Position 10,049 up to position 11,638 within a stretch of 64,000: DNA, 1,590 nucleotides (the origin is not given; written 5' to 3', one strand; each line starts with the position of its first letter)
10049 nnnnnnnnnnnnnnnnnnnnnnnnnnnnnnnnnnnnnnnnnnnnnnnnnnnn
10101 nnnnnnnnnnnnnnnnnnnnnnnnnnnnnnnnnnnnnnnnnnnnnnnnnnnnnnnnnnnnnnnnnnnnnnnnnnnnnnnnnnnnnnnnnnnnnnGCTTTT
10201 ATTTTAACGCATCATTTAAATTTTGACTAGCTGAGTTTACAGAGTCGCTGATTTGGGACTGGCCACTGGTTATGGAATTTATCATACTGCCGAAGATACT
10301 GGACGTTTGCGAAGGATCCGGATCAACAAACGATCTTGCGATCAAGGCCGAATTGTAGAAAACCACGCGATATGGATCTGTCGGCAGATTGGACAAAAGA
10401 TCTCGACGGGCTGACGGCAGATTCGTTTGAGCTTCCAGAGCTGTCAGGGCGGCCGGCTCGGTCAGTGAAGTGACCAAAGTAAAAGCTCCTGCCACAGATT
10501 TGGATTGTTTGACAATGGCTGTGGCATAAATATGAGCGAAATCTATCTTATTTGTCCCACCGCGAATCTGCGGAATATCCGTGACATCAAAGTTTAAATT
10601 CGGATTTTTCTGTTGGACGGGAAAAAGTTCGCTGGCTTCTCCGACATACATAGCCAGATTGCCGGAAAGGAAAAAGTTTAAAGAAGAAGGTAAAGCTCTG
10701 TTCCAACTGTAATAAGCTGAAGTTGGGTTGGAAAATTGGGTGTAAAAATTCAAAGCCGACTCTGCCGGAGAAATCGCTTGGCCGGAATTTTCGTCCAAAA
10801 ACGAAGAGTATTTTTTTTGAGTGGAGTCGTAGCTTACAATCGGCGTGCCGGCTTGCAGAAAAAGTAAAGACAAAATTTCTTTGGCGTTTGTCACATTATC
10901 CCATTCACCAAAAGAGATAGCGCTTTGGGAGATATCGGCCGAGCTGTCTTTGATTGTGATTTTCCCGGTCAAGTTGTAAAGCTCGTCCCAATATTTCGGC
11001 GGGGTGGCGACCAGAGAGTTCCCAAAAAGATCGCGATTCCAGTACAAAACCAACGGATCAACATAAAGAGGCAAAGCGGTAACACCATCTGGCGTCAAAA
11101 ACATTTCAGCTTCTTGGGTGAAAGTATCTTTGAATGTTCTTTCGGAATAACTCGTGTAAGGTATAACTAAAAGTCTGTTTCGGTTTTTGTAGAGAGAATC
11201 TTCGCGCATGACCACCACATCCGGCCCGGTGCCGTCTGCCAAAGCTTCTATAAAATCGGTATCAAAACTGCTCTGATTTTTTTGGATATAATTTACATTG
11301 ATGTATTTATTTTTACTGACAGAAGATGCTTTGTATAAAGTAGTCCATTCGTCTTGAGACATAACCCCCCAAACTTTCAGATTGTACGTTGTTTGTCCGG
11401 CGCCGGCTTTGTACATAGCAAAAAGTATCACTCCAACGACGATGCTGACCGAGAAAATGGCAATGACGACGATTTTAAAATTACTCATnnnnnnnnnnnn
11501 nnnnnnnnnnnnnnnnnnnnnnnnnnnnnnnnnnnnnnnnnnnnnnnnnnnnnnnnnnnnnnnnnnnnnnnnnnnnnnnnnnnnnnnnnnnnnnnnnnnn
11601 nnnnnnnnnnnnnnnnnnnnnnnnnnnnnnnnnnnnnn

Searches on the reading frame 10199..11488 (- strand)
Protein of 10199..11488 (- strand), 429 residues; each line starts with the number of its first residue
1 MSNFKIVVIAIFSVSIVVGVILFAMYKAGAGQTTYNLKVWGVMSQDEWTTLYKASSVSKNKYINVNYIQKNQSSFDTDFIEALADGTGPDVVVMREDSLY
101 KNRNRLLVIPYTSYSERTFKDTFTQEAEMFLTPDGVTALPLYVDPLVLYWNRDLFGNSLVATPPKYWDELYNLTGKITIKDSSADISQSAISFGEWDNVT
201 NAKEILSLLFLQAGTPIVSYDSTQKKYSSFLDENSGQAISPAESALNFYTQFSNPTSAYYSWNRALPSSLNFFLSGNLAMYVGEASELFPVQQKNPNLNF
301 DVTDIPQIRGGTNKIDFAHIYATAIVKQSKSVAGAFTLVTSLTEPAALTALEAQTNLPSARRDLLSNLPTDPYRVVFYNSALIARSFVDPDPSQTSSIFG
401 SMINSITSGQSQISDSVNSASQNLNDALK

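Call 3: search_protein_families(library=pfam, proteins=[window:10199-11488:-], max_evalue=1)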
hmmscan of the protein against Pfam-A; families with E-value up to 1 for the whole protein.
window:10199-11488:- (429 aa): 2 families
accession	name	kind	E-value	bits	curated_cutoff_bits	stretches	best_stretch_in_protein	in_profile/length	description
PF13416.11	SBP_bac_8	-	1.9e-15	57.8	27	1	63-363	12-264/279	Bacterial extracellular solute-binding protein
PF23725.1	Dredd_N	-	0.22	11.9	27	0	49-84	40-76/100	Caspase-8, N-terminal domain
